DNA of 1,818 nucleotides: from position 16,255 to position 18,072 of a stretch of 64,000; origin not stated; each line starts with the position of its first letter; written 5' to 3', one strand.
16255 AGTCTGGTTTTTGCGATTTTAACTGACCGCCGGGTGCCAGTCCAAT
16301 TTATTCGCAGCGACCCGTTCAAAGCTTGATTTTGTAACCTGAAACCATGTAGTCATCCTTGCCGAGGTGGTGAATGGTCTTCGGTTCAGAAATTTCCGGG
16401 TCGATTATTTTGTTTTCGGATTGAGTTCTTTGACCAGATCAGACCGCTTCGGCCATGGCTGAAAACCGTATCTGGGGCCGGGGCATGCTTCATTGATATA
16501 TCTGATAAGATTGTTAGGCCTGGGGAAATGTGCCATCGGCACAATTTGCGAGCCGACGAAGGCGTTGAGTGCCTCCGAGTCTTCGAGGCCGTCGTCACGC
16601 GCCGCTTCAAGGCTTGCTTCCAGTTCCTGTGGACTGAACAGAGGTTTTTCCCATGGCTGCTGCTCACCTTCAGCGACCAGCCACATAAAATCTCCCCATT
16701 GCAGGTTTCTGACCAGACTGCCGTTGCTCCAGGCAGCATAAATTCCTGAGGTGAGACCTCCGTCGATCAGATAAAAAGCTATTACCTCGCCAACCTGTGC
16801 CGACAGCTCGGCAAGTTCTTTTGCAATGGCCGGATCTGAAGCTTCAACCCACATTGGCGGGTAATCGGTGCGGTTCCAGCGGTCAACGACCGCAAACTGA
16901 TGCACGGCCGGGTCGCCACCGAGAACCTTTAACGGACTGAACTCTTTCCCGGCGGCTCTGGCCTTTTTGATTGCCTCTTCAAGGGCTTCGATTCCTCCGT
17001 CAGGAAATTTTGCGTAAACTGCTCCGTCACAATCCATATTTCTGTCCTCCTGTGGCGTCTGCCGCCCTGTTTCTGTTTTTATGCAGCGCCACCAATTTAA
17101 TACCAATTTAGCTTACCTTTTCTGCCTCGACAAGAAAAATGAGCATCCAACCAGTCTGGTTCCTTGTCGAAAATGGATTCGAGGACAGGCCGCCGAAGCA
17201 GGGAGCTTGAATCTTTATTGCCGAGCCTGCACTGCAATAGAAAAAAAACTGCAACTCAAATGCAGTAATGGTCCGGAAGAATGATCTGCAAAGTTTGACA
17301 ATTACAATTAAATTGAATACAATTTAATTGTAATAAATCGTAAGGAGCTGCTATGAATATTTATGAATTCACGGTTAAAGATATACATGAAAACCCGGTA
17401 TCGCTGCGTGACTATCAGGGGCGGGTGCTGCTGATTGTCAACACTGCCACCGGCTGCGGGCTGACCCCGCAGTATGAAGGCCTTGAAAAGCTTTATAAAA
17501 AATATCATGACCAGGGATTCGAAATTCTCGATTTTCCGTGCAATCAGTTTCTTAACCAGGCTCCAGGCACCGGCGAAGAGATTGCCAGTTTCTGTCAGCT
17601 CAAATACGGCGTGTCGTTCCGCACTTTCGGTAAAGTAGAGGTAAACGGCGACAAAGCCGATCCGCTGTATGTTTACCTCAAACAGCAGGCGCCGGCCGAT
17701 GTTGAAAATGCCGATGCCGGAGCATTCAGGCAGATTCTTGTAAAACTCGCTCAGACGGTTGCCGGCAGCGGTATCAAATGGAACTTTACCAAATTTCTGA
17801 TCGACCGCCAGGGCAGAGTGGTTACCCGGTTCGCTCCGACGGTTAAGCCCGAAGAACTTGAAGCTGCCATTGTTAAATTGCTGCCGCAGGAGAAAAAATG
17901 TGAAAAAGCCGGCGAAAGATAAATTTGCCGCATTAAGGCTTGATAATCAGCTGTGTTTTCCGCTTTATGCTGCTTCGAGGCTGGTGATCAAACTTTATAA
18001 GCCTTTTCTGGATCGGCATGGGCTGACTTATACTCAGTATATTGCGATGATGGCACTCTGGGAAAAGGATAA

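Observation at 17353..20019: Peroxide-stress operon linking a Cys-type glutathione peroxidase, OhrR and a B12-binding radical SAM enzyme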

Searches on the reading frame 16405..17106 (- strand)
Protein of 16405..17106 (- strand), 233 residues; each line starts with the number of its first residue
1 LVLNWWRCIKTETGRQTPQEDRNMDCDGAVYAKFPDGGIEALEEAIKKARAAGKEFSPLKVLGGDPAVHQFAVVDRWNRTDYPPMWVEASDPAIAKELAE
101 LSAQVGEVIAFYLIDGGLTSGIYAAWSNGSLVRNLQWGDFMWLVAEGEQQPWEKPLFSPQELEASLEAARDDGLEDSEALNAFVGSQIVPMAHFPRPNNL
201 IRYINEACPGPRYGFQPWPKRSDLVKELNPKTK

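Call 3: search_protein_families(library=pfam, proteins=[window:16405-17106:-], max_evalue=0.01)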
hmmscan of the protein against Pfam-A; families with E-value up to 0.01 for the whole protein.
window:16405-17106:- (233 aa): 1 family
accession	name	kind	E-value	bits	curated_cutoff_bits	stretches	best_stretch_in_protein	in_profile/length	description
PF21997.1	DUF6928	-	0.0046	17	27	1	109-158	96-146/202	Family of unknown function (DUF6928)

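Call 4: search_protein_families(library=ncbifam, proteins=[window:16405-17106:-], max_evalue=0.01)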
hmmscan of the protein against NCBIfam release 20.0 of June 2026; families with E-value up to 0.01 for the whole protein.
window:16405-17106:- (233 aa): 0 families

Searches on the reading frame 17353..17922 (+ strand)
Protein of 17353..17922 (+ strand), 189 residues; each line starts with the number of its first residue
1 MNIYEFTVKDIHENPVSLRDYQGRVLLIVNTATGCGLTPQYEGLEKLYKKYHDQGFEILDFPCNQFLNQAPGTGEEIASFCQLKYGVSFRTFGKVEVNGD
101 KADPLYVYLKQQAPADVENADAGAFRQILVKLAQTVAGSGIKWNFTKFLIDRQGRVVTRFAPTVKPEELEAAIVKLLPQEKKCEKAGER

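Call 3: search_protein_families(library=pfam, proteins=[window:17353-17922:+], max_evalue=0.01)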
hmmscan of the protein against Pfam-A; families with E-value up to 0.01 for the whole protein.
window:17353-17922:+ (189 aa): 3 families
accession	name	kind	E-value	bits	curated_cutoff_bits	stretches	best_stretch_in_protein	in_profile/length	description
PF00255.25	GSHPx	-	1.7e-39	134.2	27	1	3-110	1-108/108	Glutathione peroxidase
PF00578.27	AhpC-TSA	-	1.7e-05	25.2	26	1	5-60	7-64/124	AhpC/TSA family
PF08534.16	Redoxin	-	6.7e-05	23.1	26.6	1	6-58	9-65/148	Redoxin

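Call 4: search_protein_families(library=ncbifam, proteins=[window:17353-17922:+], max_evalue=0.01)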
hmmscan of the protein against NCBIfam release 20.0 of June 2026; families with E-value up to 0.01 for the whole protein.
window:17353-17922:+ (189 aa): 3 families
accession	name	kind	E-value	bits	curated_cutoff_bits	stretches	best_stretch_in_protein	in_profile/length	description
NF007900.0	PRK10606.1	equivalog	1e-57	194.6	270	1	2-168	4-170/183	glutathione peroxidase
TIGR02540.1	gpx7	equivalog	8.1e-34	116.6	207.3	2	3-113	2-113/153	putative glutathione peroxidase Gpx7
NF002854.0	PRK03147.1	subfamily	2.9e-06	27.3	170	1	5-60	44-100/176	thiol-disulfide oxidoreductase ResA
